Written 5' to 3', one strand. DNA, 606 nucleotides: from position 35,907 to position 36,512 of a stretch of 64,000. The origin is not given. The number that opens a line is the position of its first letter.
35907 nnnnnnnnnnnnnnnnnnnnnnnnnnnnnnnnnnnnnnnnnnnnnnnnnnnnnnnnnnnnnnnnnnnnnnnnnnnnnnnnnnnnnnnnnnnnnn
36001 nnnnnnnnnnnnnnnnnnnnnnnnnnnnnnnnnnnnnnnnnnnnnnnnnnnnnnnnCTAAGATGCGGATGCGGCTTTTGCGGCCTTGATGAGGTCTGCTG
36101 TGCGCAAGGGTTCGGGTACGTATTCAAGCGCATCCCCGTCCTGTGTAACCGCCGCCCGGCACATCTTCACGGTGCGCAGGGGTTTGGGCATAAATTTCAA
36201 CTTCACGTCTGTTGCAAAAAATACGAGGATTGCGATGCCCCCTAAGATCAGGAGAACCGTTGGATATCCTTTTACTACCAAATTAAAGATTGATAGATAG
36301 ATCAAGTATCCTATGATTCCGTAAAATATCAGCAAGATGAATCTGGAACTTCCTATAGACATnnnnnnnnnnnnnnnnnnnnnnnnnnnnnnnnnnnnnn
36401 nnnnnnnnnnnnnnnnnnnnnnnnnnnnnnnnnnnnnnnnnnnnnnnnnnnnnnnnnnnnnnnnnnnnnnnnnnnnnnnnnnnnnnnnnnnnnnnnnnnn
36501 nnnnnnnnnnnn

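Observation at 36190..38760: Low-GC island with a 742-aa Mrr-like nuclease-domain protein and a 2-TM partner: candidate undescribed defence-type system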

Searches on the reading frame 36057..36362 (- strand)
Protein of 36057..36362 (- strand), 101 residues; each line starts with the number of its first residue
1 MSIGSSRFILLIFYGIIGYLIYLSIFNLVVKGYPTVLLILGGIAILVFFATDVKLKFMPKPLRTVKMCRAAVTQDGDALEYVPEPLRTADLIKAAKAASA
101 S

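Call 3: search_protein_families(library=pfam, proteins=[window:36057-36362:-], max_evalue=1)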
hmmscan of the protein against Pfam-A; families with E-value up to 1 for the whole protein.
window:36057-36362:- (101 aa): 2 families
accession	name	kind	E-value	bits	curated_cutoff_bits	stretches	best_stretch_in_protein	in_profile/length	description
PF13475.11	DUF4116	-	0.017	15.1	24.9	1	67-87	29-49/49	Domain of unknown function (DUF4116)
PF18289.6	HU-CCDC81_euk_2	-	0.18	12.3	26.1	1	26-64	32-70/75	CCDC81 eukaryotic HU domain 2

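Call 4: search_protein_families(library=padloc, proteins=[window:36057-36362:-], max_evalue=1)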
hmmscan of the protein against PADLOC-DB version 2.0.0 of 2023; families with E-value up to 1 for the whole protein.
window:36057-36362:- (101 aa): 0 families

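Call 5: search_protein_families(library=ncbifam, proteins=[window:36057-36362:-], max_evalue=1)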
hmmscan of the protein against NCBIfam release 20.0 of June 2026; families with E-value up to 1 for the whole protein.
window:36057-36362:- (101 aa): 2 families
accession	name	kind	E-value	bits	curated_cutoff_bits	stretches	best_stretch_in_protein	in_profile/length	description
TIGR01194.1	cyc_pep_trnsptr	subfamily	0.15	10.6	286.2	1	10-57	136-180/554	cyclic peptide export ABC transporter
NF002669.0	PRK02391.1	equivalog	0.18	10.9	341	1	6-56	13-62/298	zinc metalloprotease HtpX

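Call 88: find_homologous_proteins(query=window:36057-36362:-, max_evalue=0.01)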
Query window:36057-36362:- (101 aa): 1 proteins with E <= 0.01 among 16 candidates.
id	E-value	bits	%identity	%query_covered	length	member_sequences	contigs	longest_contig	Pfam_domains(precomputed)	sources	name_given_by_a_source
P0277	1.1e-33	133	78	85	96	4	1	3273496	-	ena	-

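Call 89: find_encoding_contigs(protein=P0277, flank=8000, max_places=3)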
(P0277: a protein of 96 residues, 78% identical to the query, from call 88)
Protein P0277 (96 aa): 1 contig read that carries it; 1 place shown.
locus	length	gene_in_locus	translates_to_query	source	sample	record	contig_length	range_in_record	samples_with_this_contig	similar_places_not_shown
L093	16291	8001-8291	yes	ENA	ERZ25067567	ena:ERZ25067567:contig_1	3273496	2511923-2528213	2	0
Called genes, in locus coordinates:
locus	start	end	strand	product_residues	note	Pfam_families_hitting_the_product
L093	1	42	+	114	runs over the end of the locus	-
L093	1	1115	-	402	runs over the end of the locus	PF01743:PolyA_pol, PF12627:PolyA_pol_RNAbd, PF01966:HD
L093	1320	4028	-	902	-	PF17874:TPR_MalT, PF13374:TPR_10, PF13424:TPR_12, PF24885:TPR_NPHP3, PF13374:TPR_10, PF13424:TPR_12, PF24885:TPR_NPHP3, PF13374:TPR_10, +27 more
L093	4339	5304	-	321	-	PF01073:3Beta_HSD, PF01370:Epimerase, PF05368:NmrA, PF13460:NAD_binding_10, PF16363:GDP_Man_Dehyd (faint)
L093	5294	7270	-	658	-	PF14718:SLT_L, PF01464:SLT, PF27553:SLT_superhelical (weak)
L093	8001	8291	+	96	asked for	-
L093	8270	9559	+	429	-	-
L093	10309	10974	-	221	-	PF10972:CsiV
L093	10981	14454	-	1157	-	PF17757:UvrB_inter, PF21132:MFD_D3, PF02559:CarD_TRCF_RID, PF00270:DEAD, PF04851:ResIII, PF00271:Helicase_C, PF03461:TRCF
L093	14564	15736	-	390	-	PF00515:TPR_1 (faint), PF07719:TPR_2 (faint), PF13176:TPR_7 (faint), PF13424:TPR_12 (faint), PF13428:TPR_14 (faint), PF13432:TPR_16 (faint), PF14559:TPR_19 (faint), PF18073:Zn_ribbon_LapB (weak)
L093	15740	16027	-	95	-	PF06305:LapA_dom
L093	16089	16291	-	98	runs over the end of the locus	PF00216:Bac_DNA_binding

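Call 105: search_protein_families(library=pfam, proteins=[L093:8270-9556:+], max_evalue=0.1)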
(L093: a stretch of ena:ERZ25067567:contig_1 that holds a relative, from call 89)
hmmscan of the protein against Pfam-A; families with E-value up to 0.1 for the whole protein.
L093:8270-9556:+ (429 aa): 7 families
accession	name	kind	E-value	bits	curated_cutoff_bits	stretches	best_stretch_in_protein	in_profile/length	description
PF13475.11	DUF4116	-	5.2e-89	292.1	24.9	10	322-367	3-49/49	Domain of unknown function (DUF4116)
PF18582.6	HZS_alpha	-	3.7e-06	27.8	26.6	0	371-388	43-60/98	Hydrazine synthase alpha subunit middle domain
PF14195.11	DUF4316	-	0.00039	20.6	25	0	70-85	3-15/43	Domain of unknown function (DUF4316)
PF02389.20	Cornifin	-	0.0017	19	34.8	0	50-124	21-95/135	Cornifin (SPRR) family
PF18379.6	FERM_F1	-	0.0018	18.7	26.1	0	321-356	3-38/96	FERM F1 ubiquitin-like domain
PF21392.3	COQ9_N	-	0.0074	16.5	27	0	229-244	3-18/31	Ubiquinone biosynthesis protein COQ9, N-terminal domain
PF16292.10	DUF4938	-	0.046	13.5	32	0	227-257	58-88/302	Domain of unknown function (DUF4938)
